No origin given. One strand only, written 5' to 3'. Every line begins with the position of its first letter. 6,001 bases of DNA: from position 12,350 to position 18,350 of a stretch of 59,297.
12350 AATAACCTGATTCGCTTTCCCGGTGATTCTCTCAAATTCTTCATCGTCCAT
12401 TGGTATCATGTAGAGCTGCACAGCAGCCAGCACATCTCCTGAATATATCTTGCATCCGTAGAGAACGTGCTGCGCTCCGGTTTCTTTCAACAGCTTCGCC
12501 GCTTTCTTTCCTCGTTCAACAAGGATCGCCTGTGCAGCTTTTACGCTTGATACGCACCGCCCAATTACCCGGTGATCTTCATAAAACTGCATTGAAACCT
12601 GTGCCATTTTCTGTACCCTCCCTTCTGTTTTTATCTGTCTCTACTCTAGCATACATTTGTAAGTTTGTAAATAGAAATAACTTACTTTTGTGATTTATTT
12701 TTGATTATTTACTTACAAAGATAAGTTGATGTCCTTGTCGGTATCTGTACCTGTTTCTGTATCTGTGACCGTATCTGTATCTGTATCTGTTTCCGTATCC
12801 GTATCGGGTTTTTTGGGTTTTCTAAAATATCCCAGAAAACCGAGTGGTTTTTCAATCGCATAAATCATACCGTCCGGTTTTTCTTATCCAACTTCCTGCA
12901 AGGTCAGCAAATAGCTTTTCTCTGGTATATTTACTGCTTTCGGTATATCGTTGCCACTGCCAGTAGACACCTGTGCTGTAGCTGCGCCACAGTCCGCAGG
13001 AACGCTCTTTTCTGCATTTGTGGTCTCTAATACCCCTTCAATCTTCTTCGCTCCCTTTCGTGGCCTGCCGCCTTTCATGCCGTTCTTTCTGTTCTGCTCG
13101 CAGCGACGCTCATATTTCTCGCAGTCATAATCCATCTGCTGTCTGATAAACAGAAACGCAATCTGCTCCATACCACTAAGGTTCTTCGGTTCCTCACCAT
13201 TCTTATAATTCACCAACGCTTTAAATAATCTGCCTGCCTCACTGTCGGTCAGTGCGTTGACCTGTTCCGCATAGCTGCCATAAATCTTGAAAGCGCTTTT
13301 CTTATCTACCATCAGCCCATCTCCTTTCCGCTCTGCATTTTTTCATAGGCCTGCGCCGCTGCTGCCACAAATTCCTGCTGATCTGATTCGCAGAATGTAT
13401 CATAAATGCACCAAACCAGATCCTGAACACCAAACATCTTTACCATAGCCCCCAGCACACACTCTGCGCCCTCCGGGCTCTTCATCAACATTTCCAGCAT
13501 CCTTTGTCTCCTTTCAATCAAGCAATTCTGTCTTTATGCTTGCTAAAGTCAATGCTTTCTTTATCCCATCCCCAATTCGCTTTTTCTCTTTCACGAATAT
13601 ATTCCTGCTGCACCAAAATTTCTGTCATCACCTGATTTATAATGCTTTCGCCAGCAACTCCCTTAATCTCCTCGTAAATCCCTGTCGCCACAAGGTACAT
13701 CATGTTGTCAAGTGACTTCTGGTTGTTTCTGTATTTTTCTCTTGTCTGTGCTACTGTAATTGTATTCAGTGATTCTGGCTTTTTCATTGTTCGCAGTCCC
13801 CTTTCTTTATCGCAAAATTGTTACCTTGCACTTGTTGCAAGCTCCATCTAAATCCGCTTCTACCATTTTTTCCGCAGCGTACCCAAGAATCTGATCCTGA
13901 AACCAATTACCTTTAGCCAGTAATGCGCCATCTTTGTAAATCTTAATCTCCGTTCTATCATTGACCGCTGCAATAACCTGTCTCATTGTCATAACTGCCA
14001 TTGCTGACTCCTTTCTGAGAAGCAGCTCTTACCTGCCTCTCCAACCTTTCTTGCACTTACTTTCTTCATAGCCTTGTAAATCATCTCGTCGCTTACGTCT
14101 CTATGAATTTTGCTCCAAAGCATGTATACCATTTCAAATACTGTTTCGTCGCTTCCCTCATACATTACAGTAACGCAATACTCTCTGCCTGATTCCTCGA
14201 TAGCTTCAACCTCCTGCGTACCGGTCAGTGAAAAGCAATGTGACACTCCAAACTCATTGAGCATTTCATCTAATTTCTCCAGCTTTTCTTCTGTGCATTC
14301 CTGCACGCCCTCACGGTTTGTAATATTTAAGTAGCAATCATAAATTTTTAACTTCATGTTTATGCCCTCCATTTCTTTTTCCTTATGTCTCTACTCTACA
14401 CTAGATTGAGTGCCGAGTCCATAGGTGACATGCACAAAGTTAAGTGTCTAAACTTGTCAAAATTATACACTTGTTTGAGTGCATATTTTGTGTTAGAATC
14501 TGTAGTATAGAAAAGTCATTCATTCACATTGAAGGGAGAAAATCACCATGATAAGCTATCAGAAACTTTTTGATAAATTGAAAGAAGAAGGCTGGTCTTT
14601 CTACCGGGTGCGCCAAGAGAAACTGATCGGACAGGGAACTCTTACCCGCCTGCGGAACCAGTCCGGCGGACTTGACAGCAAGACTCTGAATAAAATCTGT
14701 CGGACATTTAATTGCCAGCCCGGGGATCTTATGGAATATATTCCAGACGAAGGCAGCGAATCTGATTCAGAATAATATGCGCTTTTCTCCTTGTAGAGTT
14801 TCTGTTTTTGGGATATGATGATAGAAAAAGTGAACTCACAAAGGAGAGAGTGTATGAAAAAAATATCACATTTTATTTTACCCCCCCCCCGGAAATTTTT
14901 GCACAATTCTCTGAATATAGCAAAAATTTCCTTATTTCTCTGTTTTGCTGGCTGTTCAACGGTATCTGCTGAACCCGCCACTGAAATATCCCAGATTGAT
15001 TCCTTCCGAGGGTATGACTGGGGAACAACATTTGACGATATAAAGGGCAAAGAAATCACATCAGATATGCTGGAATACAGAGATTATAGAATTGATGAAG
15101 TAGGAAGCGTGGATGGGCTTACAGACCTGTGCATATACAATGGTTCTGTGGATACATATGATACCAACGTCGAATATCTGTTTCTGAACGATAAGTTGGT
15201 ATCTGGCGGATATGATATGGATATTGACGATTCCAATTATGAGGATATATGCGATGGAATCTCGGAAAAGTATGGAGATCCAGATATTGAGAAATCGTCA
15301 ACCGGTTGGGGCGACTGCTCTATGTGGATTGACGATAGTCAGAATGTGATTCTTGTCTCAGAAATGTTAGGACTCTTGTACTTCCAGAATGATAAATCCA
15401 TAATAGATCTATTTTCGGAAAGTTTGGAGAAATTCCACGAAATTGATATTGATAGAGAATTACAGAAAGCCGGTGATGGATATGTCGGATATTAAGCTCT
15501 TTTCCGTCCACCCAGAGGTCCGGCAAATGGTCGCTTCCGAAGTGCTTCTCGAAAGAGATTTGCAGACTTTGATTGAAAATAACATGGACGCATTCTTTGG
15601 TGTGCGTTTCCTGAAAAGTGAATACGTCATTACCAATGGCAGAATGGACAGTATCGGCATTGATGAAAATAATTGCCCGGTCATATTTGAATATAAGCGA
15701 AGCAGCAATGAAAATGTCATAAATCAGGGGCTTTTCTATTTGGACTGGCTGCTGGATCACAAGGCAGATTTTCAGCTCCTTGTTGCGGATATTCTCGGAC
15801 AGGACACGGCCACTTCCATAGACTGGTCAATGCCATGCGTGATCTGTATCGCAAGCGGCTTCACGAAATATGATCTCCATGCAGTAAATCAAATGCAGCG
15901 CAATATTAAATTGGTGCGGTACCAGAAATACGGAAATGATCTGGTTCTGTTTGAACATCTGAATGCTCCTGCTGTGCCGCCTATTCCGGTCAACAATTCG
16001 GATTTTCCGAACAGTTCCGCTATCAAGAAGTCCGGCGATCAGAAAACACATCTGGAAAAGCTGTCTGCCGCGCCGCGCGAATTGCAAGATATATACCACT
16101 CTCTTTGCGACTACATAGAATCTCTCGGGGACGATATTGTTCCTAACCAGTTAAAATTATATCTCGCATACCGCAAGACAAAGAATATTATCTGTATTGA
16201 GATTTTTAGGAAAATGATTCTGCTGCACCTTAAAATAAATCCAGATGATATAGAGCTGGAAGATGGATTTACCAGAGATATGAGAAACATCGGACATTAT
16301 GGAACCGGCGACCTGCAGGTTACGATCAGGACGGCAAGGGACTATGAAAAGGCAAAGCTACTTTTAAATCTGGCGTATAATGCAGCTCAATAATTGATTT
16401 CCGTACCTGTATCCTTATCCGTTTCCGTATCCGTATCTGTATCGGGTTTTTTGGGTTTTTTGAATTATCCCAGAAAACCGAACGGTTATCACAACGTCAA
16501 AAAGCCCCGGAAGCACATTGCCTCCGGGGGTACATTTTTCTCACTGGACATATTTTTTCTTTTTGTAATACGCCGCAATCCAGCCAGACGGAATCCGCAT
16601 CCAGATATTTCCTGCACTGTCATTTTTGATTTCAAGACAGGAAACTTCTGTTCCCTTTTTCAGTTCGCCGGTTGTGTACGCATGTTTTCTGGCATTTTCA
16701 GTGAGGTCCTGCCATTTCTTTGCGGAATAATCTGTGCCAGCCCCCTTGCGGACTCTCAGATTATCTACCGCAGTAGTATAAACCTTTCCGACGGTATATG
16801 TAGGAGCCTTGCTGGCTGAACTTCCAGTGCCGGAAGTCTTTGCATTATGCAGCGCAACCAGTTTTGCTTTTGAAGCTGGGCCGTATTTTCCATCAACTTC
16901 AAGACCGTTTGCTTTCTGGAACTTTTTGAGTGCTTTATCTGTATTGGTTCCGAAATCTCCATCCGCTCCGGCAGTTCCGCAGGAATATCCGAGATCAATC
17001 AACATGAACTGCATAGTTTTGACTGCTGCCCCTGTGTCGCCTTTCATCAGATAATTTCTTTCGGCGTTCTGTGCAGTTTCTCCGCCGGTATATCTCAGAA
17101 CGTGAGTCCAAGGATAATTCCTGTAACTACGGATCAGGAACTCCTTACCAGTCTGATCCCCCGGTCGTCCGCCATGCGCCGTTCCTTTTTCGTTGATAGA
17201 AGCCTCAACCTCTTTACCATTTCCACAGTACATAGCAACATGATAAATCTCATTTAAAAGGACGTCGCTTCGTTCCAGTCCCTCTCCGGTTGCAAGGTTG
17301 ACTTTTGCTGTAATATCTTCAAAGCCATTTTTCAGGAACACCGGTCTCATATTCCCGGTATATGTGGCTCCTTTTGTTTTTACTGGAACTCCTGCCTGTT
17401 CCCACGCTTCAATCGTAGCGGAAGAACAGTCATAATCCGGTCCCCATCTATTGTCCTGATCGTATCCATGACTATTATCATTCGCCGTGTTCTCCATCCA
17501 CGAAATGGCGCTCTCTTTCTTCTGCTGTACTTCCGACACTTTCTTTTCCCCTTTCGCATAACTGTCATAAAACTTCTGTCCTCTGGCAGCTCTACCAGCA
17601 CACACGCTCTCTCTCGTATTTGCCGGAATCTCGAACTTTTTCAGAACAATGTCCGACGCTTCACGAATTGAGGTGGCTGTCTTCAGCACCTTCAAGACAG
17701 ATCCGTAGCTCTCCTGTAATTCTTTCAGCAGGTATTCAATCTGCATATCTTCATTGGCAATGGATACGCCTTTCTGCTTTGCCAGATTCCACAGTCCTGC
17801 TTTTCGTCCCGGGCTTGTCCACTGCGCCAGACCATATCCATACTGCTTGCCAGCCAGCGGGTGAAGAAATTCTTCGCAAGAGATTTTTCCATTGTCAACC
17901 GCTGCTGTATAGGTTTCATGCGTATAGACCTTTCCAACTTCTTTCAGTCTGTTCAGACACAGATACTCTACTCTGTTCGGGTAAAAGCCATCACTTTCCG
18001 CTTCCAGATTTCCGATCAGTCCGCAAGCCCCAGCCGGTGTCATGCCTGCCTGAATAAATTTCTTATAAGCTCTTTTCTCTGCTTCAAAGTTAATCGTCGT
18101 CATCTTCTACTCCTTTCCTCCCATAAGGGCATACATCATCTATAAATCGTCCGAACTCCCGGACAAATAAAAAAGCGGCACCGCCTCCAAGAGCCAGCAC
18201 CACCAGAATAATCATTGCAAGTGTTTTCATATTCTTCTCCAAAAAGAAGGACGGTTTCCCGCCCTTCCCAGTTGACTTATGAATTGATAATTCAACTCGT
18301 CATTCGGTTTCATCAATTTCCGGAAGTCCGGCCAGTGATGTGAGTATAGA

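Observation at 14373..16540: Self-contained plus-strand accessory cassette: HTH protein, lipoprotein and PD-(D/E)xK nuclease-like protein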

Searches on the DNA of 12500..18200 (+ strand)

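Call 12: search_dna_similar(query=window:12500-18200:+, collection=phages, mode=near)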
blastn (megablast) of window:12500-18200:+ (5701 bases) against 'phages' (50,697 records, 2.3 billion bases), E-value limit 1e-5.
No match.
